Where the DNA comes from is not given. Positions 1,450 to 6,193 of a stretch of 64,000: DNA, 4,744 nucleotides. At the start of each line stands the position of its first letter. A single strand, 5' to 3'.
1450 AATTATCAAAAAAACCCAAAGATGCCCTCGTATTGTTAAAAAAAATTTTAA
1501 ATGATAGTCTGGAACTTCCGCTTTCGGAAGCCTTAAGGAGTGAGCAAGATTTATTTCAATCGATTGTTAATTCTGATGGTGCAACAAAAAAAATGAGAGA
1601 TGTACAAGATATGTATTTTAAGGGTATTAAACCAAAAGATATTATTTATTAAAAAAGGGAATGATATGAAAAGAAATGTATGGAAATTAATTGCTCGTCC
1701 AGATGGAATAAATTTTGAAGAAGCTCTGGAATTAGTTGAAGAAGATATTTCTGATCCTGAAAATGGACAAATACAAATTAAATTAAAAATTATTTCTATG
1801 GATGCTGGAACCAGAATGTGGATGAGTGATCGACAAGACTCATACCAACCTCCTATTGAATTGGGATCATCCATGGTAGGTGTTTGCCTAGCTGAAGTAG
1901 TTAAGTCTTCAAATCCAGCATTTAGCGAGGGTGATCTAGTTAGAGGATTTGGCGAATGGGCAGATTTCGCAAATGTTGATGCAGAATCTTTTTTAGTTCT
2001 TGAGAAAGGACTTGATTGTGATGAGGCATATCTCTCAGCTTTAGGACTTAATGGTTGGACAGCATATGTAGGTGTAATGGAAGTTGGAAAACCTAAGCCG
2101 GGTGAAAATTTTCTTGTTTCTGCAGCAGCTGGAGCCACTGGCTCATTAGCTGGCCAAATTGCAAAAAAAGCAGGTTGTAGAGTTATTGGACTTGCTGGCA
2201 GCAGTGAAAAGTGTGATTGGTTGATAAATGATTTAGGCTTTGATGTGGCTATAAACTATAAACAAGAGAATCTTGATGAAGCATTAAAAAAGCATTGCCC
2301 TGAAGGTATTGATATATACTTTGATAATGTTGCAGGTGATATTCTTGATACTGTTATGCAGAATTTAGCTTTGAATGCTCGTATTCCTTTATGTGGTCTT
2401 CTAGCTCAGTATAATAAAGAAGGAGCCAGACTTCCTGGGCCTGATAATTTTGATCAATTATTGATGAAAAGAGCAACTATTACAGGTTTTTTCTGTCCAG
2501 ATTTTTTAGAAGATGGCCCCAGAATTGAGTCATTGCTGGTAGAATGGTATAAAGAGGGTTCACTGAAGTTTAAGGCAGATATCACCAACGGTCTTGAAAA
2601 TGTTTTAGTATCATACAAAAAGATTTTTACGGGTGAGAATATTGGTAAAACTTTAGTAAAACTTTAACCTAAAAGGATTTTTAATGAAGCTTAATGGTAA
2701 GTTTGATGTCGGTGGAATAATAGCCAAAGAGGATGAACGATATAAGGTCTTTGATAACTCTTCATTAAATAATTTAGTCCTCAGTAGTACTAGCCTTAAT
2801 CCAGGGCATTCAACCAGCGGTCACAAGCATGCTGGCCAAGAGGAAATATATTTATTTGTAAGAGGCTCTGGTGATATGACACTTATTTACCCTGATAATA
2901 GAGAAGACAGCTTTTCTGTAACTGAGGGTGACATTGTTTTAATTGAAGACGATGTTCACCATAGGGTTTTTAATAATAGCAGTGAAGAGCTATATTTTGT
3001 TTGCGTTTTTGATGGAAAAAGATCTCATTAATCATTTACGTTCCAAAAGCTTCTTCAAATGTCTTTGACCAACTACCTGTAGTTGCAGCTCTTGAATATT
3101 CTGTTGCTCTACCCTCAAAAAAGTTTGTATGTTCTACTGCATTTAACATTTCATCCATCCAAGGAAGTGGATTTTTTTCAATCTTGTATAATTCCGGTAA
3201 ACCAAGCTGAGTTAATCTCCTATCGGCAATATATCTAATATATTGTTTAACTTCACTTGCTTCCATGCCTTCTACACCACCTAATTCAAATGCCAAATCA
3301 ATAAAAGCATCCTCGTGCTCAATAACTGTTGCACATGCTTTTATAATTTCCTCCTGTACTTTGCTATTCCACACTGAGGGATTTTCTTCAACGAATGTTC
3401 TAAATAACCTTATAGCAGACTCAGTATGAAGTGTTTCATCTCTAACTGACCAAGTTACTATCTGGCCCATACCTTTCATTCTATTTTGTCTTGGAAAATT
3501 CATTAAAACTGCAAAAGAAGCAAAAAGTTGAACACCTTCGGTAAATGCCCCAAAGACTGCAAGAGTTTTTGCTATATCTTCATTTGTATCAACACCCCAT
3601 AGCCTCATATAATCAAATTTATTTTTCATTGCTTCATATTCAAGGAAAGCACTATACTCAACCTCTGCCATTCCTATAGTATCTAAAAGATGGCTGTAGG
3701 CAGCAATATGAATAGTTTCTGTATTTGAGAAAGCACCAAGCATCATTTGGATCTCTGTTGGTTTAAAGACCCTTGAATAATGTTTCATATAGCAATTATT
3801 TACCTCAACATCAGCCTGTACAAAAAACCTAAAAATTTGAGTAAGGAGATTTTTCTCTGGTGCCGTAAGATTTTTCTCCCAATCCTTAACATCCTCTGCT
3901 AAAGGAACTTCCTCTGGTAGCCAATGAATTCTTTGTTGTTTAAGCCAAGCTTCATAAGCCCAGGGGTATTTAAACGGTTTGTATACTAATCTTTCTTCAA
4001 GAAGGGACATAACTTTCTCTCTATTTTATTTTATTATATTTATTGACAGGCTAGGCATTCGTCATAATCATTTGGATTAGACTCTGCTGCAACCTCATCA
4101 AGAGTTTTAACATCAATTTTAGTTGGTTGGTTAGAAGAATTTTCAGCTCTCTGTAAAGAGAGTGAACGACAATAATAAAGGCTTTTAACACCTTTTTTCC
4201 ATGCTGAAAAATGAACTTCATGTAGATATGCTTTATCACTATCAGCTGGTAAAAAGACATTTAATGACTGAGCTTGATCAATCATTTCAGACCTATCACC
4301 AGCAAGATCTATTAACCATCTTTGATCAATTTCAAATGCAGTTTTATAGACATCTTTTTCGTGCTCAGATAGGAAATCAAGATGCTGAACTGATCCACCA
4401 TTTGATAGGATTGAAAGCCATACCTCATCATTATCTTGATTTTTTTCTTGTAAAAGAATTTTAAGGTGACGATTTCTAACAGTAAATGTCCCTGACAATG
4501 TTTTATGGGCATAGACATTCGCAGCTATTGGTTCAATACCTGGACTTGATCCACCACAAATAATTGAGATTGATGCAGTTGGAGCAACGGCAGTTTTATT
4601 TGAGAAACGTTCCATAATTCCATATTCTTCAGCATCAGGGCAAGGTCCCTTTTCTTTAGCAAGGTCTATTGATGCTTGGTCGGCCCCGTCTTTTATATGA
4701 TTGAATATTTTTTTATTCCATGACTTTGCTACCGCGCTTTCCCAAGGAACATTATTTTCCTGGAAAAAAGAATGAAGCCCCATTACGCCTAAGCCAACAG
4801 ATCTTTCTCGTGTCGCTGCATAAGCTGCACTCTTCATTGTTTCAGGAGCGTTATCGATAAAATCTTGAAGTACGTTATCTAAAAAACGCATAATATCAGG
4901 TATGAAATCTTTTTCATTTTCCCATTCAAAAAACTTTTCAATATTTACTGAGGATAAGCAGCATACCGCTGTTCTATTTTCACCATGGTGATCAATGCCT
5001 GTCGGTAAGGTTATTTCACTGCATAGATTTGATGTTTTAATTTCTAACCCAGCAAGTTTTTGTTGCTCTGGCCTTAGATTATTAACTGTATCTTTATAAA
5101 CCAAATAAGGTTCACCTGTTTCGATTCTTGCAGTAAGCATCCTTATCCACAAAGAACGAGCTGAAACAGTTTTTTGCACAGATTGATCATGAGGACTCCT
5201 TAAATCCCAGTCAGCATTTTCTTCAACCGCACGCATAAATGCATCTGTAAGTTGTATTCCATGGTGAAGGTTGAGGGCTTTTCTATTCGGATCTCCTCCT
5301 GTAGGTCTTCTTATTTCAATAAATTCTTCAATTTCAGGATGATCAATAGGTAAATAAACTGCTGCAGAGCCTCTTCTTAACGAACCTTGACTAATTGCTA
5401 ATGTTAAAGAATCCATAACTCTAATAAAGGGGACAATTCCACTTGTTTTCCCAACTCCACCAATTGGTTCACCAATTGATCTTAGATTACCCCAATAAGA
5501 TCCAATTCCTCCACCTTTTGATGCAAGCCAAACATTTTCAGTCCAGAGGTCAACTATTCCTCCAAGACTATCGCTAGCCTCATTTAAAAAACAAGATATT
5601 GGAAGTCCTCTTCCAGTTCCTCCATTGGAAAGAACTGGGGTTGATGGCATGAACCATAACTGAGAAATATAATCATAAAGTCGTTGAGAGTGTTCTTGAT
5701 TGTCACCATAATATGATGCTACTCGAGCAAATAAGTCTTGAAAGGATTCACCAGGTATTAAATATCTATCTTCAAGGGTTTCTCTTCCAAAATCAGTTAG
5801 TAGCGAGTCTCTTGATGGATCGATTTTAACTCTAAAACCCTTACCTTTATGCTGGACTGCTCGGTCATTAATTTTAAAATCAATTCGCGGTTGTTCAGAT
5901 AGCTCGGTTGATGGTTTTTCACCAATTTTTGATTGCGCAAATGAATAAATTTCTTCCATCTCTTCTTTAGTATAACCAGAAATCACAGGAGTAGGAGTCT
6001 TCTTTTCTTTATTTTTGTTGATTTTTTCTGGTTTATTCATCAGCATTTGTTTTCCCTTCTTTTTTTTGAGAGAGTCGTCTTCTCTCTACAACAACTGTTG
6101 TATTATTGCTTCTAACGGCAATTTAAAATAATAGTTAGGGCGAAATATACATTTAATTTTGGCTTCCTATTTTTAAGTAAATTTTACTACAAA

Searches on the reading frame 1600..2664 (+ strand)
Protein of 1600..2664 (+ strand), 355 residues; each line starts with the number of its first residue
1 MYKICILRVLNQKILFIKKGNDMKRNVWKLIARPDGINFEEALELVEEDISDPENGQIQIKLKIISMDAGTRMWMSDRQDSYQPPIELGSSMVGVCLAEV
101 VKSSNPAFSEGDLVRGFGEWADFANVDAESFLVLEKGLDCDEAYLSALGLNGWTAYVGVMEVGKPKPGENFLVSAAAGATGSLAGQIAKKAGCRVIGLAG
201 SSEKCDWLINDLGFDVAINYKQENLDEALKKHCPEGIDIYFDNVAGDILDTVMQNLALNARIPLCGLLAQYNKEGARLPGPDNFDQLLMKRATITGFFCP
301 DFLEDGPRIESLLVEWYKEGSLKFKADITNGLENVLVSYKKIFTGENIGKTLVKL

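Call 78: search_protein_families(library=pfam, proteins=[window:1600-2664:+], max_evalue=0.00001)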
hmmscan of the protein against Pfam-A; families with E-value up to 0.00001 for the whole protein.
window:1600-2664:+ (355 aa): 2 families
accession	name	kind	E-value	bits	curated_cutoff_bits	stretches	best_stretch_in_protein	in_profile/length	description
PF16884.10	ADH_N_2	-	7.4e-29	100.3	31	1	28-131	3-105/108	N-terminal domain of oxidoreductase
PF00107.32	ADH_zinc_N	-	3.4e-21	76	31.8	1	180-301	2-116/129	Zinc-binding dehydrogenase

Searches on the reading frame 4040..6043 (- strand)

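Call 78: search_protein_families(library=pfam, proteins=[window:4040-6043:-], max_evalue=0.00001)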
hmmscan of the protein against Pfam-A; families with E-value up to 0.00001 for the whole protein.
window:4040-6043:- (667 aa): 2 families
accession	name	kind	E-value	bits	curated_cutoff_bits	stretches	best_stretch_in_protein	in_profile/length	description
PF02867.20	Ribonuc_red_lgC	-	6.1e-122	408.3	23.9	2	150-470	2-338/523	Ribonucleotide reductase, barrel domain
PF00317.26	Ribonuc_red_lgN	-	8.4e-17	61.5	28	1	81-146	2-77/77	Ribonucleotide reductase, all-alpha domain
